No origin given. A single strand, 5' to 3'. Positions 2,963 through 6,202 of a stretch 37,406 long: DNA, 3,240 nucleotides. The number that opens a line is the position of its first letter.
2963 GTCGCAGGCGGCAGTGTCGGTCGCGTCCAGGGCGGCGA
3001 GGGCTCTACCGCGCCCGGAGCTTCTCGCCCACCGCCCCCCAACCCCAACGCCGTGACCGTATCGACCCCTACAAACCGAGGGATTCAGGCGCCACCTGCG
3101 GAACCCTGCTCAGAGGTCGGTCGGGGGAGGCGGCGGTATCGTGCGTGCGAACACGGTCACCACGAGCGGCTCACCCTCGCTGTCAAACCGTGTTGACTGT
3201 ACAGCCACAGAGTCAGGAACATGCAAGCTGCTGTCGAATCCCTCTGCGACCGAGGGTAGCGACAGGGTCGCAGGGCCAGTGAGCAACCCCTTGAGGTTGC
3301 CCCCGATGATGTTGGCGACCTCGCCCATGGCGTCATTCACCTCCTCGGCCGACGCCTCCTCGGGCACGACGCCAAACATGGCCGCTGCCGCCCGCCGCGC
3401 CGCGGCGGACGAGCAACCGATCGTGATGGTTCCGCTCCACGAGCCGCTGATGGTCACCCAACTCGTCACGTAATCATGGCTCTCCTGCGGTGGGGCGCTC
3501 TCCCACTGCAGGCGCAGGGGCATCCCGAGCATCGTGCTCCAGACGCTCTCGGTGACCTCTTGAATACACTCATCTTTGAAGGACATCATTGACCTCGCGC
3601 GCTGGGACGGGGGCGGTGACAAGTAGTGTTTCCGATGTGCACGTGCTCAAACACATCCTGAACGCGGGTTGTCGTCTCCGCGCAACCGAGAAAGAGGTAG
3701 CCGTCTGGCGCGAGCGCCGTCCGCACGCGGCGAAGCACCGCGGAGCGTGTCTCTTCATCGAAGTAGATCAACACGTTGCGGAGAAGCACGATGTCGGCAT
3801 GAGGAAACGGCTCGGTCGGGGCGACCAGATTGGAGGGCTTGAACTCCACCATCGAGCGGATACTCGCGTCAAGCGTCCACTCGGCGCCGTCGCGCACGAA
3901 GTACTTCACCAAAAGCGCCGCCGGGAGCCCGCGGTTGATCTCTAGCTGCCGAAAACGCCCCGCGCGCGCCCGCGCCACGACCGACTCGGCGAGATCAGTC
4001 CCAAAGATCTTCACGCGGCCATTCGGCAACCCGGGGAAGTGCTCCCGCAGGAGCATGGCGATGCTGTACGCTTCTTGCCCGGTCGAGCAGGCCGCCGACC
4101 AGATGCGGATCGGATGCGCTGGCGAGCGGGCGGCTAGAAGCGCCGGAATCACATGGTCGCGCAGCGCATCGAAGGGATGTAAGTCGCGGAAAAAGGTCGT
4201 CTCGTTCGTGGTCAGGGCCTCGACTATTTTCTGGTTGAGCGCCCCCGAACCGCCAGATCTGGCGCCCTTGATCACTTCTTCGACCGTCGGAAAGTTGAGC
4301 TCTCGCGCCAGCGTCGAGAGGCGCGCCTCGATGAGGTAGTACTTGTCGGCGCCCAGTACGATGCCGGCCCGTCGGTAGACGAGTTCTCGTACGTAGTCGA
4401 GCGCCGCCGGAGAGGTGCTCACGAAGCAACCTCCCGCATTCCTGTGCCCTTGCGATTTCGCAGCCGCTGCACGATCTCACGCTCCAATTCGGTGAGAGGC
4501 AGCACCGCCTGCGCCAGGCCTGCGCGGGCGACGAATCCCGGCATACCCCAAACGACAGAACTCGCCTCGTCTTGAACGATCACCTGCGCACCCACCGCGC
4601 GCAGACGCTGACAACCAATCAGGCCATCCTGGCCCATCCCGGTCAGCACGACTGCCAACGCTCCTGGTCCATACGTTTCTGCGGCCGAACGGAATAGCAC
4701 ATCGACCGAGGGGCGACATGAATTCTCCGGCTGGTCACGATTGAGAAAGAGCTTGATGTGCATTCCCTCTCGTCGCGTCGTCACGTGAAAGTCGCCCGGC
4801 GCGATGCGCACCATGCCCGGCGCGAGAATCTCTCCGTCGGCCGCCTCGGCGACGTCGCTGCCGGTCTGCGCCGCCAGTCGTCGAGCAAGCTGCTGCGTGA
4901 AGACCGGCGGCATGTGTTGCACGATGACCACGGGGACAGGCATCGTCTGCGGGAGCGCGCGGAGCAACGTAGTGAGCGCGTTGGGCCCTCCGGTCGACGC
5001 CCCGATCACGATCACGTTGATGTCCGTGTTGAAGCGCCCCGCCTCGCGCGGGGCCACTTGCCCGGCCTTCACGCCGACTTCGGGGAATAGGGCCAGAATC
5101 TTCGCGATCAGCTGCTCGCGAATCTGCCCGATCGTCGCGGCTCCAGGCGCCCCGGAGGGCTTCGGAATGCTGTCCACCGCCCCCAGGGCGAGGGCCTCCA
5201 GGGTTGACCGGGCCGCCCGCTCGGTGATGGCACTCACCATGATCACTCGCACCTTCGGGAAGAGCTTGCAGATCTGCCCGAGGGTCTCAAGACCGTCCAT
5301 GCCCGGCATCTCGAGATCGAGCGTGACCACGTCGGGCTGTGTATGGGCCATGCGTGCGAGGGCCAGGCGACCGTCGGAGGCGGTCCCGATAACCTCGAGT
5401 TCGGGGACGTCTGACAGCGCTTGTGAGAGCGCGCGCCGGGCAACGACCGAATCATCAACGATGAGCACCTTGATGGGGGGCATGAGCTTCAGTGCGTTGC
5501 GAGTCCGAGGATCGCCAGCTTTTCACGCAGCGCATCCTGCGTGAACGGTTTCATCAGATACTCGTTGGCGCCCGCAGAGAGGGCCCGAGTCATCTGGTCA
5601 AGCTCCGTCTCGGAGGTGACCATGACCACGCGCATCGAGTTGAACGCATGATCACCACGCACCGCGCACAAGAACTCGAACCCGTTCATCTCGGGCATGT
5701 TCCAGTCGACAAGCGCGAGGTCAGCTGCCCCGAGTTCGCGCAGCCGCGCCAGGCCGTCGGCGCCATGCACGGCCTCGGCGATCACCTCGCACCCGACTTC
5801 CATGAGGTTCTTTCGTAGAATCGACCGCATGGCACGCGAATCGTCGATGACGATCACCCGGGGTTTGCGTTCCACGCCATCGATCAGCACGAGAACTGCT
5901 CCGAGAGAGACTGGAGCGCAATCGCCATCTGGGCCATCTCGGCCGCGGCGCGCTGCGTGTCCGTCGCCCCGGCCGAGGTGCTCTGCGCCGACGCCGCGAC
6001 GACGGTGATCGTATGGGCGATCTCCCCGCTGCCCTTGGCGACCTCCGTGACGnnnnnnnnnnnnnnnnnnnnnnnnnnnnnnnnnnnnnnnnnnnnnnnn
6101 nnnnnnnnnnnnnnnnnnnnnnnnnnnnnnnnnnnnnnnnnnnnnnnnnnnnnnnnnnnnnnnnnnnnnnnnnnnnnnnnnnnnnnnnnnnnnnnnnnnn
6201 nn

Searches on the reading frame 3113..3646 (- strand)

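Call 42: search_protein_families(library=pfam, proteins=[window:3113-3646:-], max_evalue=0.01)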
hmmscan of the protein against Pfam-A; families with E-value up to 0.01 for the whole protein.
window:3113-3646:- (178 aa): 1 family
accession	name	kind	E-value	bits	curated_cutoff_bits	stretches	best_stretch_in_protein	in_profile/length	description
PF13690.11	CheX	-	2e-18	66.7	27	1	60-149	1-88/94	Chemotaxis phosphatase CheX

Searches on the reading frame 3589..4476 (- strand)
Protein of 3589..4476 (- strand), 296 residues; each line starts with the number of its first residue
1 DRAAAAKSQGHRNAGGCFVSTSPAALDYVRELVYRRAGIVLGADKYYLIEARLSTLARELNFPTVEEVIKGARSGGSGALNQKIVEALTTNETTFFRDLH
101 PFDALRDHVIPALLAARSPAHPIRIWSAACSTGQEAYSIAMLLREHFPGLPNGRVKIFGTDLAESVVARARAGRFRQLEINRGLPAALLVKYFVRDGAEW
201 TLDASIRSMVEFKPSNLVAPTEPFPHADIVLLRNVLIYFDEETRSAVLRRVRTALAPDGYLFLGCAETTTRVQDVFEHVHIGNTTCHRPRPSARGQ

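Call 42: search_protein_families(library=pfam, proteins=[window:3589-4476:-], max_evalue=0.01)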
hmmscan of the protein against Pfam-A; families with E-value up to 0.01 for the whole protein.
window:3589-4476:- (296 aa): 6 families
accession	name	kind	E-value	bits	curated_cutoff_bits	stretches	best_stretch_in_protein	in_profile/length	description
PF01739.24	CheR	-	1.8e-55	187.8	27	1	91-280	1-190/195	CheR methyltransferase, SAM binding domain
PF03705.20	CheR_N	-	1e-09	38.4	27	1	26-67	3-44/53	CheR methyltransferase, all-alpha domain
PF08242.18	Methyltransf_12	-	4.1e-07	31.1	30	1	143-261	18-98/98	Methyltransferase domain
PF00891.24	Methyltransf_2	-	7.7e-05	22.6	22.3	1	202-262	105-163/210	O-methyltransferase domain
PF13649.12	Methyltransf_25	-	0.002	19.2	27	0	223-259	61-97/97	Methyltransferase domain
PF08241.18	Methyltransf_11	-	0.0039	18.2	21.2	0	223-263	55-95/95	Methyltransferase domain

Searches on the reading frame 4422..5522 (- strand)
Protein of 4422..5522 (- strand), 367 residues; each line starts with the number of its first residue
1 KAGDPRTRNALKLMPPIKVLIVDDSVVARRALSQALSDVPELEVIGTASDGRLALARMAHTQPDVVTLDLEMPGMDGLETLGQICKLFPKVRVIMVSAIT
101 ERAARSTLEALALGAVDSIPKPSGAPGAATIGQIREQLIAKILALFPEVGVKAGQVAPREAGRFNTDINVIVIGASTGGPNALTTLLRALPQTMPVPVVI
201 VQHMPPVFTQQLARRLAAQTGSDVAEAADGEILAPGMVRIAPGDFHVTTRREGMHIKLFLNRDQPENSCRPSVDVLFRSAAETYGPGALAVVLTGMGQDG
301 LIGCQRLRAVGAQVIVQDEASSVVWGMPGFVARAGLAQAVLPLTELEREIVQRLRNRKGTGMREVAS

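Call 42: search_protein_families(library=pfam, proteins=[window:4422-5522:-], max_evalue=0.01)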
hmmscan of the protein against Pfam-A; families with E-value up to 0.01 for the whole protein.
window:4422-5522:- (367 aa): 2 families
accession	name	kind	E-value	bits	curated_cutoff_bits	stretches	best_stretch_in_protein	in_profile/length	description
PF01339.22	CheB_methylest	-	2.9e-62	209.9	24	1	171-350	1-174/174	CheB methylesterase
PF00072.30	Response_reg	-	2.3e-23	82.9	30.2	1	19-123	1-101/111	Response regulator receiver domain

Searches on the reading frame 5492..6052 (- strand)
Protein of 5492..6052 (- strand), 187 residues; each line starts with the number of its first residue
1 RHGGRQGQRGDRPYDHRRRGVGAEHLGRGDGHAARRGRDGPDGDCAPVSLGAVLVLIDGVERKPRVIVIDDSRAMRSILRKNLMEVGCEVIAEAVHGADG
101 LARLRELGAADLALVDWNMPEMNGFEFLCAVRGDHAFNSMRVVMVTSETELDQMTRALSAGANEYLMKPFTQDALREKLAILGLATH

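Call 42: search_protein_families(library=pfam, proteins=[window:5492-6052:-], max_evalue=0.01)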
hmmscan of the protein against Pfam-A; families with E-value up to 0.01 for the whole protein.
window:5492-6052:- (187 aa): 1 family
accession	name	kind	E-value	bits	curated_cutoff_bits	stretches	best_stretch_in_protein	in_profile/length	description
PF00072.30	Response_reg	-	4.9e-25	88.3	30.2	1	66-179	1-110/111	Response regulator receiver domain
